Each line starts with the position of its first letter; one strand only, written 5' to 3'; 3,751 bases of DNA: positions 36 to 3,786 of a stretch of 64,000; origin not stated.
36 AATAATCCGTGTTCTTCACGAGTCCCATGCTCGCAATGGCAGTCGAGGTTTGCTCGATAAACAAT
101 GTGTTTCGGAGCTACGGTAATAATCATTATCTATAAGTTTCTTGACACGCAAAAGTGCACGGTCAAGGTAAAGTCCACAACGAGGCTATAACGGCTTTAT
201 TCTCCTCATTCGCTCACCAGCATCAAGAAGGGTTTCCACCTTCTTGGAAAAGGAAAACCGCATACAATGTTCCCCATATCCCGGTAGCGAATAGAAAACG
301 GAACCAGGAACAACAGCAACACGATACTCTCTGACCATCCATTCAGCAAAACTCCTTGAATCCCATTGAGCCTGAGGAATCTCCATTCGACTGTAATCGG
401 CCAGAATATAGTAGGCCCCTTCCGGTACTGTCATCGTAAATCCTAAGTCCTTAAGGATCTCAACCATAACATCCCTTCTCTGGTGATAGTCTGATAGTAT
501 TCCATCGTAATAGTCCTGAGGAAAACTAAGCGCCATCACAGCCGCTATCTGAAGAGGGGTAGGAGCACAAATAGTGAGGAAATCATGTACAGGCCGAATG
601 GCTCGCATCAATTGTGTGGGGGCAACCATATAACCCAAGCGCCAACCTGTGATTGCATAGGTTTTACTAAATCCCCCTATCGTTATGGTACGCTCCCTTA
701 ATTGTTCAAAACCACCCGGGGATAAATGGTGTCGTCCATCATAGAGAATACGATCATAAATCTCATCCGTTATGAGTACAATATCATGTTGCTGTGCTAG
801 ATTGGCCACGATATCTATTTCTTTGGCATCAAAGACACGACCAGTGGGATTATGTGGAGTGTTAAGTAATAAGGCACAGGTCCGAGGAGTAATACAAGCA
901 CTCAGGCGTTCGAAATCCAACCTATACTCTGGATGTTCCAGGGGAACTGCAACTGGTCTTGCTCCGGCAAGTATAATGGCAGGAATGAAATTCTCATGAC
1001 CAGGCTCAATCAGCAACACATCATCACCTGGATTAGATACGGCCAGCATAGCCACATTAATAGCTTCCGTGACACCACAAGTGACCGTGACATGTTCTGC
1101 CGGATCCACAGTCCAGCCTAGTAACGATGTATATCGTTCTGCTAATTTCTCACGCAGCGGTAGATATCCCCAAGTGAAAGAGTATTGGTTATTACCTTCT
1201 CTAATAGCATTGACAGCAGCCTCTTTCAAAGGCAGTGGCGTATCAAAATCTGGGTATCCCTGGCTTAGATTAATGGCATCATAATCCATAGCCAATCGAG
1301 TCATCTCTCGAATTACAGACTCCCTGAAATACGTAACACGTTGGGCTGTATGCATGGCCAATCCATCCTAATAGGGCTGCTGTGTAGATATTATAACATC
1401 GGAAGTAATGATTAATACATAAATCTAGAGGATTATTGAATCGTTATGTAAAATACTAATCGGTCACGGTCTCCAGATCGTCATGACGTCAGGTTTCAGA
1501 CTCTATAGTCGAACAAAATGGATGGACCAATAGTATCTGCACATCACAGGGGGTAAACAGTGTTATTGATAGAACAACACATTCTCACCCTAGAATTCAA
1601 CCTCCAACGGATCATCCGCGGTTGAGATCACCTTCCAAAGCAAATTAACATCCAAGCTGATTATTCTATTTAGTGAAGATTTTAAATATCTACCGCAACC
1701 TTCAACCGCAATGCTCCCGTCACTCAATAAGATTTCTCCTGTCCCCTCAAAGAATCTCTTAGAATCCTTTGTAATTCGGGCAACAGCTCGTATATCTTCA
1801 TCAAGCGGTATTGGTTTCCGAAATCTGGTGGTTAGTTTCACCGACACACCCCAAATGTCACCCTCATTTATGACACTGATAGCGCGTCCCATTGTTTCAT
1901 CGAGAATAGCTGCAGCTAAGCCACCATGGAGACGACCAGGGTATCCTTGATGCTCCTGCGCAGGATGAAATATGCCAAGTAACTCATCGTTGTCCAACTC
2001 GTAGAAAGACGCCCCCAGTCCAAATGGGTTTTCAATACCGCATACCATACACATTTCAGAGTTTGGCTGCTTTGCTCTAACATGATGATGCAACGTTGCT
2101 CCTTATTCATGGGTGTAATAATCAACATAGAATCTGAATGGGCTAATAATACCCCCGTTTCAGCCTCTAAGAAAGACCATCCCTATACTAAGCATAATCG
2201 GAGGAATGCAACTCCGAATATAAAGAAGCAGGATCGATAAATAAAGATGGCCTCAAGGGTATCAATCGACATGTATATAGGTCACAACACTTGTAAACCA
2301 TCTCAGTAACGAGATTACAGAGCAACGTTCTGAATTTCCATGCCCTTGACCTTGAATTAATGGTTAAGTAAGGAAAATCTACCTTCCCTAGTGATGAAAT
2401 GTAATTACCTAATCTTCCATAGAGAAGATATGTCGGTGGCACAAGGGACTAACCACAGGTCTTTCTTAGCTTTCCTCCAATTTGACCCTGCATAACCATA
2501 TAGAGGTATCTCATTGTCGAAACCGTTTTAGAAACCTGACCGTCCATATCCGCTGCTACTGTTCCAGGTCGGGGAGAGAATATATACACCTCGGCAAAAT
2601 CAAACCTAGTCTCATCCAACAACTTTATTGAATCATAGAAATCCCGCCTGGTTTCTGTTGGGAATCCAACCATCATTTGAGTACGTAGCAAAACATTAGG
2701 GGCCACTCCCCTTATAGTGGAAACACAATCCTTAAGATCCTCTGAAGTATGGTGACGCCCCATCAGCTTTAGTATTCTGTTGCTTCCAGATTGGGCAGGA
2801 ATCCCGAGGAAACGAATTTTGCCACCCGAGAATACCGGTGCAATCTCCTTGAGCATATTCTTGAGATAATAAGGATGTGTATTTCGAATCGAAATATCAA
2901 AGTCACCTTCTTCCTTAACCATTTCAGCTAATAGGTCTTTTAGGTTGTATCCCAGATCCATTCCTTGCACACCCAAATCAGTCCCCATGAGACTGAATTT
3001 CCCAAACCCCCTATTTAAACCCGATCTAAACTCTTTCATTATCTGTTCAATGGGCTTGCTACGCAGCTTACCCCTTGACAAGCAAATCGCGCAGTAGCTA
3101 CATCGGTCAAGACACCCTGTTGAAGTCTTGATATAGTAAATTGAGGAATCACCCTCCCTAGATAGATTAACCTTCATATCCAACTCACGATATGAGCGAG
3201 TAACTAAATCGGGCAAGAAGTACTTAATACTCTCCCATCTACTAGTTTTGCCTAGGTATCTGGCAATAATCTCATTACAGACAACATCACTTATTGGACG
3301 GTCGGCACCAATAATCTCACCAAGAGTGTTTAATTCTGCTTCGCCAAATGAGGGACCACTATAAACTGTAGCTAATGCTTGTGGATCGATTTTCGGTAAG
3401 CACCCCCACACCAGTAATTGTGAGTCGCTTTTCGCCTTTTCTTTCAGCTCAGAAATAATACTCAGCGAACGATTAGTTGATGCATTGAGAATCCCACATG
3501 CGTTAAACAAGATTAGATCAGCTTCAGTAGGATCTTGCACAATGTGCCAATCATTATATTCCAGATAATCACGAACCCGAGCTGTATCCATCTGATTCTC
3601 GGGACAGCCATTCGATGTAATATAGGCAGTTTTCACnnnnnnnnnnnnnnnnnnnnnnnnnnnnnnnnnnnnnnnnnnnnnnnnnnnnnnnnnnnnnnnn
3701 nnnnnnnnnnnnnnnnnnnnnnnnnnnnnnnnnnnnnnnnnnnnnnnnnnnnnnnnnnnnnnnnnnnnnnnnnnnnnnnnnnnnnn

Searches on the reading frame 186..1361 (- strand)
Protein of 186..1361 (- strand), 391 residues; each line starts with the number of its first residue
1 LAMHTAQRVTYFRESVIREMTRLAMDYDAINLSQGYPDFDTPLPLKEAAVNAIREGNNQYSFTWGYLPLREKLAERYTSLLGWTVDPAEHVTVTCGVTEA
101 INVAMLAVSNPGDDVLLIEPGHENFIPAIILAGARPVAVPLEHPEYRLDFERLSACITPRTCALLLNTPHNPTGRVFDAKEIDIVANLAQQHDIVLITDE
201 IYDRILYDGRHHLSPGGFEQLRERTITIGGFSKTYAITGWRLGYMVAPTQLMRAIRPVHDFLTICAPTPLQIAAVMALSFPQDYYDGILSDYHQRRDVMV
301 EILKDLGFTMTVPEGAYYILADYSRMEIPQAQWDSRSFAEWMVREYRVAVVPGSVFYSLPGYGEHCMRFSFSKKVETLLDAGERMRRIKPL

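Call 69: search_protein_families(library=pfam, proteins=[window:186-1361:-], max_evalue=0.00001)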
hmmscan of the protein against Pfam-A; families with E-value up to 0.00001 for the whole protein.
window:186-1361:- (391 aa): 3 families
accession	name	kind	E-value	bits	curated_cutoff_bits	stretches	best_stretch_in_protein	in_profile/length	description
PF00155.27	Aminotran_1_2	-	1.6e-57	195.8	19.7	1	28-377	2-356/361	Aminotransferase class I and II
PF01041.23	DegT_DnrJ_EryC1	-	2.6e-08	33.9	19.8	1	88-199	39-145/360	DegT/DnrJ/EryC1/StrS aminotransferase family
PF00266.25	Aminotran_5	-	6.8e-06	25.7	21.5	1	86-199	59-175/371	Aminotransferase class-V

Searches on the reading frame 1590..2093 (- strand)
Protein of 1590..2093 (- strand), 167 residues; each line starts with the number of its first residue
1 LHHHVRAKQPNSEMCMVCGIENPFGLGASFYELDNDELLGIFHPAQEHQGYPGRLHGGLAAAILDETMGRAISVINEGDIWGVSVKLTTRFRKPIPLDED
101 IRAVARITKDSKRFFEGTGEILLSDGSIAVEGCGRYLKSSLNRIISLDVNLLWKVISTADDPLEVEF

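Call 69: search_protein_families(library=pfam, proteins=[window:1590-2093:-], max_evalue=0.00001)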
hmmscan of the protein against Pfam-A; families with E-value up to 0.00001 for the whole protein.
window:1590-2093:- (167 aa): 1 family
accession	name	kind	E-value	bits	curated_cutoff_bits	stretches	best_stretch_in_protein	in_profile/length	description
PF03061.28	4HBT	-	8.5e-10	39.2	20.6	1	53-126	2-75/79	Thioesterase superfamily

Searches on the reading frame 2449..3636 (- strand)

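Call 69: search_protein_families(library=pfam, proteins=[window:2449-3636:-], max_evalue=0.00001)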
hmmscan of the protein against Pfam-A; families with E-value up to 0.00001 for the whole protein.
window:2449-3636:- (395 aa): 2 families
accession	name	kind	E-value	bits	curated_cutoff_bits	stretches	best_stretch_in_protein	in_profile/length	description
PF04055.27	Radical_SAM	-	2.5e-17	64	29.5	1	170-340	2-166/166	Radical SAM superfamily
PF00919.26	UPF0004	-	3e-17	62.9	27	1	4-90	2-88/98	Uncharacterized protein family UPF0004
